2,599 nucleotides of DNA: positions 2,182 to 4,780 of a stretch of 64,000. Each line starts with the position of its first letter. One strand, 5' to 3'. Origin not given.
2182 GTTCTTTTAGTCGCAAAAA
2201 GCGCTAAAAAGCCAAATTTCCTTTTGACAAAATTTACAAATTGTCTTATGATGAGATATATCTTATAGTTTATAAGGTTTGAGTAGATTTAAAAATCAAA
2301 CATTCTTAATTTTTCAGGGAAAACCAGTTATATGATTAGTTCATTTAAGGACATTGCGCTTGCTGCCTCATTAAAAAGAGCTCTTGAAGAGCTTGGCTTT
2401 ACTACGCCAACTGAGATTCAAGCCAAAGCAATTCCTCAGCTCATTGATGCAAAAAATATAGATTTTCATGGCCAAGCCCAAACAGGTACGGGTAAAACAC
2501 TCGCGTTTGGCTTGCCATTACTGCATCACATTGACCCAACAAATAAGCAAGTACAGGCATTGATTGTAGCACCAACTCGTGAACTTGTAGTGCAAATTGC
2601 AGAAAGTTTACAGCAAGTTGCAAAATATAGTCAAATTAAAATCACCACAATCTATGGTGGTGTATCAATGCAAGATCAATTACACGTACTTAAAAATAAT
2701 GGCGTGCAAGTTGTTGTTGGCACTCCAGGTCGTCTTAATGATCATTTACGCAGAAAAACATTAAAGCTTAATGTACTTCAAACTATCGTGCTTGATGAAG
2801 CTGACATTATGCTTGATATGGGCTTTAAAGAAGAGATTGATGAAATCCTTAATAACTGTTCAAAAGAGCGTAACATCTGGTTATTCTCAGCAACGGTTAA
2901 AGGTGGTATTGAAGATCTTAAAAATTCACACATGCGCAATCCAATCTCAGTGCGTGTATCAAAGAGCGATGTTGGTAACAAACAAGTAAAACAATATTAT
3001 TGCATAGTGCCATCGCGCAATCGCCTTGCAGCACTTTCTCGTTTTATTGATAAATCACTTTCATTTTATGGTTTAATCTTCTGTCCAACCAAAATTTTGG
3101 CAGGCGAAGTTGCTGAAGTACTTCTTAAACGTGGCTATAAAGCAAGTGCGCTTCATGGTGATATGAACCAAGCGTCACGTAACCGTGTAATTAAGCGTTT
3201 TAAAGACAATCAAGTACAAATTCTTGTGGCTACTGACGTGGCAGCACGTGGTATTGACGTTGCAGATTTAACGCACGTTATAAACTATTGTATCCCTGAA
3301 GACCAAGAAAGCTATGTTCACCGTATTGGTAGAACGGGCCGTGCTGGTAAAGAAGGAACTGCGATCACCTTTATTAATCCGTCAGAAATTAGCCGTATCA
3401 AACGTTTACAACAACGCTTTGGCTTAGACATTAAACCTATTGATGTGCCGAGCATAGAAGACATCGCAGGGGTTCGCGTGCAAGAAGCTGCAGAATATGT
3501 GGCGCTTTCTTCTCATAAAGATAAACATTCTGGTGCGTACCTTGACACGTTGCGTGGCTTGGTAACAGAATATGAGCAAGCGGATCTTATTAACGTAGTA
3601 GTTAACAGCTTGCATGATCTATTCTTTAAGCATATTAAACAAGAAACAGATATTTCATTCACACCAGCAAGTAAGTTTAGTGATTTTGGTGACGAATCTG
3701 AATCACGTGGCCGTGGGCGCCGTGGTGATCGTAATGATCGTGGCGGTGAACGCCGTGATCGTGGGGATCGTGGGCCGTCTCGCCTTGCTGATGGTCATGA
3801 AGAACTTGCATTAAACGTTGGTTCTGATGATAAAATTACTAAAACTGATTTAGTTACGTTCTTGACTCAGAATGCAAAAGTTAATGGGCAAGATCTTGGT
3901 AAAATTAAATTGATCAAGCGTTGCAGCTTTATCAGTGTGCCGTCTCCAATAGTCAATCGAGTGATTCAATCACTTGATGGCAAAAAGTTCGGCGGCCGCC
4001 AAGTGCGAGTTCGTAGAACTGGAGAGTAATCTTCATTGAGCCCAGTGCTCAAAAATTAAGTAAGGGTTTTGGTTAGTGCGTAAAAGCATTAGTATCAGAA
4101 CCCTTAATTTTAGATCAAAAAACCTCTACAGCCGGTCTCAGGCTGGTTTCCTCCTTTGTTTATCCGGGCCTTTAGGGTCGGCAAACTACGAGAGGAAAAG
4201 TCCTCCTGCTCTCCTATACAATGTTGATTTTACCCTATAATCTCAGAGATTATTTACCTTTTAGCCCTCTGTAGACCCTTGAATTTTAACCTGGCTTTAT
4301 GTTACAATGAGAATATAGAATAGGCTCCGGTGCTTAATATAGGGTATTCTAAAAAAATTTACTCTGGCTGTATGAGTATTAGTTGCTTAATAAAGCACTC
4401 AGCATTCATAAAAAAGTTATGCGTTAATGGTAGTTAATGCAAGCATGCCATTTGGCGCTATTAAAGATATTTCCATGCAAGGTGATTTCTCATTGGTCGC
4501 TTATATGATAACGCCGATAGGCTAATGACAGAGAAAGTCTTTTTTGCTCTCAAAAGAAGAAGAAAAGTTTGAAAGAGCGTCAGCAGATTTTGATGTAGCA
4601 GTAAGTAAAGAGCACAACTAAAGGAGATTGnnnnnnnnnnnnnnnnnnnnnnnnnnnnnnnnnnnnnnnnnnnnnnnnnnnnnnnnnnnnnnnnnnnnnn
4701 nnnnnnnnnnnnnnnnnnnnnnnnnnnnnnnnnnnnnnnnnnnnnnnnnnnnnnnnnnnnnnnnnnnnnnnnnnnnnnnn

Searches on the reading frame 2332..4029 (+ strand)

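Call 89: search_protein_families(library=pfam, max_evalue=0.00001, proteins=[window:2332-4029:+])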
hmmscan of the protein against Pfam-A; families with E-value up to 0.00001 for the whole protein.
window:2332-4029:+ (565 aa): 4 families
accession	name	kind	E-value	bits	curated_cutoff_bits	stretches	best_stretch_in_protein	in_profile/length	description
PF00270.35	DEAD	-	7.5e-52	175.9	26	1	27-195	1-166/167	DEAD/DEAH box helicase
PF00271.37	Helicase_C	-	1.9e-33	115.4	23.5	1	234-339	5-110/110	Helicase conserved C-terminal domain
PF03880.21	DbpA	-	5.5e-18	65.2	25.6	1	492-562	2-72/72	DbpA RNA binding domain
PF04851.21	ResIII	-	6.1e-10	39.7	22.5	1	27-189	5-162/164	Type III restriction enzyme, res subunit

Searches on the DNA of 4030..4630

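Call 64: search_rna_families(source=window, start=4030, end=4630, threshold=evalue, max_evalue=10, show_alignments=2)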
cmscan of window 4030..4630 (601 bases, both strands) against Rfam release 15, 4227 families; matches with E-value up to 10: 3.
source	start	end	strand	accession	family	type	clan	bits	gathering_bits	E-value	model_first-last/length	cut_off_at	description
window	4486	4579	-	RF00046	snoR30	Gene; snRNA; snoRNA; CD-box;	CL00073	22.4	60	0.026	1-96/96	no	Small nucleolar RNA R30/Z108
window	4253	4330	-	RF01929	bxd_1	Gene; lncRNA;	-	12.5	75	3.6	1-86/86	no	Bithoraxoid conserved region 1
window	4040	4130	-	RF01876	MIAT_exon5_2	Gene; lncRNA;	-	12.3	75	3.7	1-83/83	no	Myocardial infarction associated transcript exon 5 conserved region 2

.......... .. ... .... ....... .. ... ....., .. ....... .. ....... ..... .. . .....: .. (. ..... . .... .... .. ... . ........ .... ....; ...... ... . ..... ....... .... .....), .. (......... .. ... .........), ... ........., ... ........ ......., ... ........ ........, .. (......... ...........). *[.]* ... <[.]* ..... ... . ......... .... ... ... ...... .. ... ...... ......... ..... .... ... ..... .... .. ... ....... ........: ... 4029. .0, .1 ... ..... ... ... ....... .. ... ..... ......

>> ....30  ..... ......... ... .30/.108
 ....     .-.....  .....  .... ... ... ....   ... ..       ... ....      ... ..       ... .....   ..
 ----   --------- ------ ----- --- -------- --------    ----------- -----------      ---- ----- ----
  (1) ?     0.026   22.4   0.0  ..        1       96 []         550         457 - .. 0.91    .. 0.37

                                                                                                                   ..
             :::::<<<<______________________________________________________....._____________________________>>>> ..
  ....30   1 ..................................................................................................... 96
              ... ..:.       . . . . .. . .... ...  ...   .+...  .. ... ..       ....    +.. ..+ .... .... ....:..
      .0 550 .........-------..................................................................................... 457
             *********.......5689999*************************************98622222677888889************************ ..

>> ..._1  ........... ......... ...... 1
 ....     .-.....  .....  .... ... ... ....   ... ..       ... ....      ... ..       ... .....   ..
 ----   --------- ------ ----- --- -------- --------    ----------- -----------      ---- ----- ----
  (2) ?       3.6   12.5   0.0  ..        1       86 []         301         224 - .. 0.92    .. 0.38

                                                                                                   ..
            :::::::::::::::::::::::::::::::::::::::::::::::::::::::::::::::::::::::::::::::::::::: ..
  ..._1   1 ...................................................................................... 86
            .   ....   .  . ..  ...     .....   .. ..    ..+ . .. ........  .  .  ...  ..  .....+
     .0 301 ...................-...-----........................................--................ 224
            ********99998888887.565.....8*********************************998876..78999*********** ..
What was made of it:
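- Tried and rejected: SRP RNA for the GC block at 4131-4215: no Rfam support (call 64).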
